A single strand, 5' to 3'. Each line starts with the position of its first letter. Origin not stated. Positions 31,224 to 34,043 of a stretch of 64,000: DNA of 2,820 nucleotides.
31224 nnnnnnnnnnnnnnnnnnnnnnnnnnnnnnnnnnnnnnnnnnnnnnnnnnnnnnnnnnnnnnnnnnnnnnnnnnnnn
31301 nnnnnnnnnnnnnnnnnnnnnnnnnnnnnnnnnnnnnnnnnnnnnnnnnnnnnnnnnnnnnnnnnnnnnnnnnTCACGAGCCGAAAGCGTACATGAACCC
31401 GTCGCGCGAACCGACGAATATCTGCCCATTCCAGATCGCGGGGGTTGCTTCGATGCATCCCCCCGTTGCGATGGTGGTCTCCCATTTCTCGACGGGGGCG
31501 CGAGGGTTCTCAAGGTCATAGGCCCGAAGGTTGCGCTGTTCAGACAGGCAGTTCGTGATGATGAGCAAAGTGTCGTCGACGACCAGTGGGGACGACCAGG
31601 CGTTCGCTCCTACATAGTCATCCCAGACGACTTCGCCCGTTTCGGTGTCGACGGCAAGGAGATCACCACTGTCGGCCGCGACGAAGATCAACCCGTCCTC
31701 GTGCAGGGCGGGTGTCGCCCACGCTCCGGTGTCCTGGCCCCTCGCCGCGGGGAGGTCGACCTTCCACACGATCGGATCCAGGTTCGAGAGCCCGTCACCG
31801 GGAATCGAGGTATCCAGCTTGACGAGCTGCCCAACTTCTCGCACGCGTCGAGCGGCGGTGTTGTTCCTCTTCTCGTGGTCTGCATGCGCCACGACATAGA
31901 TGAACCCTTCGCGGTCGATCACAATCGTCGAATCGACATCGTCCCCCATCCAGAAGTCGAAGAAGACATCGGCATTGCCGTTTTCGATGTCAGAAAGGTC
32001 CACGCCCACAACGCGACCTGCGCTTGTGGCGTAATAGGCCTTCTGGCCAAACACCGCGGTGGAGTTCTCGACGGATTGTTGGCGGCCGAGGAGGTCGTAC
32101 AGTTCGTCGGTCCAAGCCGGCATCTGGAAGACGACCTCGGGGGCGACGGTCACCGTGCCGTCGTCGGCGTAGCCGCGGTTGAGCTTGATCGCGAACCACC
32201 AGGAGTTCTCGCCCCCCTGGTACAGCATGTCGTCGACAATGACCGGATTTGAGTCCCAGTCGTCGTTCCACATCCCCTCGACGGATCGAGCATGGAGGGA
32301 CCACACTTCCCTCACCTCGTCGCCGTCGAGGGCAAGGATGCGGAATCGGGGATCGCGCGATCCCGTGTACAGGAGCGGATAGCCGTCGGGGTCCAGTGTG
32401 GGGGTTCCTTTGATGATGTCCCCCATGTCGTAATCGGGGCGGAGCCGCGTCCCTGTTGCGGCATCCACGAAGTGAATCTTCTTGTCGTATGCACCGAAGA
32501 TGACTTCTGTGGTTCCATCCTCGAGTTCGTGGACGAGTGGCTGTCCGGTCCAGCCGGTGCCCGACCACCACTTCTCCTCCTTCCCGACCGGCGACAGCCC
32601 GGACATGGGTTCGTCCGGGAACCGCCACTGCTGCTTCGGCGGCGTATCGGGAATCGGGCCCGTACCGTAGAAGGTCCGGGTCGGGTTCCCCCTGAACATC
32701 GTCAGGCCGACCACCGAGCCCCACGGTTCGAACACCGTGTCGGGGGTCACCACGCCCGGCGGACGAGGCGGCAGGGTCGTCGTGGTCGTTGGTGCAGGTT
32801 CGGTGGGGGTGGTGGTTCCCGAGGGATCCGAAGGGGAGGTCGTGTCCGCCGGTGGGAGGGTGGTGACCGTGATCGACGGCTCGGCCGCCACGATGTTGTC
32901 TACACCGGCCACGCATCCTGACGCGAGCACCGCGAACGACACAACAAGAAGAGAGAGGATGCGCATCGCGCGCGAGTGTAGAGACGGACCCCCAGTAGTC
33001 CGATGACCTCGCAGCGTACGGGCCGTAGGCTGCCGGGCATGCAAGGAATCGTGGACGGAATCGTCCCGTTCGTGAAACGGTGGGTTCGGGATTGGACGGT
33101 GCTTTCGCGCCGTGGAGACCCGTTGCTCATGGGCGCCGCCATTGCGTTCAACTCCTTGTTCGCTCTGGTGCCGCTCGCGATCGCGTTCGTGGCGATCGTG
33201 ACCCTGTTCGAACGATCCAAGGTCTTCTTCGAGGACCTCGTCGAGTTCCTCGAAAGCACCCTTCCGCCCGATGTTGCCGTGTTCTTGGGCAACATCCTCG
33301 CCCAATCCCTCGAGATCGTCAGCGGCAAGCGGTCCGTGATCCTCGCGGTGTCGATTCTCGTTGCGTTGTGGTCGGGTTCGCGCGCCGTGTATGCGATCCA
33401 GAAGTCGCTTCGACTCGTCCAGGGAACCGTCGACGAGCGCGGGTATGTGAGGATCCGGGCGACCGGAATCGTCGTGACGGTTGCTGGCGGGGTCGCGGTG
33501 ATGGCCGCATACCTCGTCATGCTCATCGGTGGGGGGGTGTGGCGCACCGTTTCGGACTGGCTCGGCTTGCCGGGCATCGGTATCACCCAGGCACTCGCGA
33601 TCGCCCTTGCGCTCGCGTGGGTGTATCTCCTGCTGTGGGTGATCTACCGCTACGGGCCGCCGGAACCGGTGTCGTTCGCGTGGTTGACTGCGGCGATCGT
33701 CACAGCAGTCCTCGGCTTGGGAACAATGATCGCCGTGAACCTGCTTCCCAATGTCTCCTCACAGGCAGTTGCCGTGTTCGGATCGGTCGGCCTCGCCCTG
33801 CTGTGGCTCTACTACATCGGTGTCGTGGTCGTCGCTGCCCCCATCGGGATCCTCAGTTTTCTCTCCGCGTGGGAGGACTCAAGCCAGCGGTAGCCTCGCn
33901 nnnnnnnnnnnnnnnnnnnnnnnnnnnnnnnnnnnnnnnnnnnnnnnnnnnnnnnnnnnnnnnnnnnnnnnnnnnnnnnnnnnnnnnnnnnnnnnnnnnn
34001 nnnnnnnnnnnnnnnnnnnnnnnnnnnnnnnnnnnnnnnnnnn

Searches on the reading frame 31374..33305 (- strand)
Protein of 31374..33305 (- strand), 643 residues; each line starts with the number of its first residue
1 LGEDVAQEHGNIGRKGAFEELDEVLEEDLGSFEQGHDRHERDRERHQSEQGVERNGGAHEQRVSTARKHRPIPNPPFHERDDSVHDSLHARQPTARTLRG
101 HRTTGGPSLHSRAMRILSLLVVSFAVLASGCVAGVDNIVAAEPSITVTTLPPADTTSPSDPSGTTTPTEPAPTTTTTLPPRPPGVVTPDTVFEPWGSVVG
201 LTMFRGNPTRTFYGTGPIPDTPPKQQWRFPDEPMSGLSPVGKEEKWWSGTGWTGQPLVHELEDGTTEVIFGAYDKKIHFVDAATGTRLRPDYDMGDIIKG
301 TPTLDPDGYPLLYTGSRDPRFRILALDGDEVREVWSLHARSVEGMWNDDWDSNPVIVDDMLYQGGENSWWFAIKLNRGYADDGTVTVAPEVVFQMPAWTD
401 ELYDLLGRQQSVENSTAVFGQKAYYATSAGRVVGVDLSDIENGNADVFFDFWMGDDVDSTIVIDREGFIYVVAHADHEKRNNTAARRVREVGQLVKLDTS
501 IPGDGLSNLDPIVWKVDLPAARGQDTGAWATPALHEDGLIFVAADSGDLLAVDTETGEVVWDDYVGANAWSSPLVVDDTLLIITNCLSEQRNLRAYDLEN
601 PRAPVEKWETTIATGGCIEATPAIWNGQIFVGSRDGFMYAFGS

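Call 78: search_protein_families(library=pfam, proteins=[window:31374-33305:-], max_evalue=0.01)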
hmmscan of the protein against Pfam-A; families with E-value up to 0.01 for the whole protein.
window:31374-33305:- (643 aa): 3 families
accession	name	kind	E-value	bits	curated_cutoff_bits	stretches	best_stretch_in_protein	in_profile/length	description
PF13570.13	Beta-prop_ACSF4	-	8.9e-18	65.2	133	2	264-340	60-132/329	Beta-alanine-activating enzyme, beta-propeller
PF13360.13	PQQ_2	-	8.5e-10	39.1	27.6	1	512-601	15-93/233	Outer membrane protein assembly factor BamB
PF01011.28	PQQ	-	0.0006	19.1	26.7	0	526-574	536-585/595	Glucose/ethanol/alcohol dehydrogenase, beta-propeller domain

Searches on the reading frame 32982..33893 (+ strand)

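Call 78: search_protein_families(library=pfam, proteins=[window:32982-33893:+], max_evalue=0.01)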
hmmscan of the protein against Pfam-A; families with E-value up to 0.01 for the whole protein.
window:32982-33893:+ (303 aa): 1 family
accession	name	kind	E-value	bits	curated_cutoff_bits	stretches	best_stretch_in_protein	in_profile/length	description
PF03631.20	Virul_fac_BrkB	-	6e-28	98.6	33.7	1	48-284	6-246/259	Virulence factor BrkB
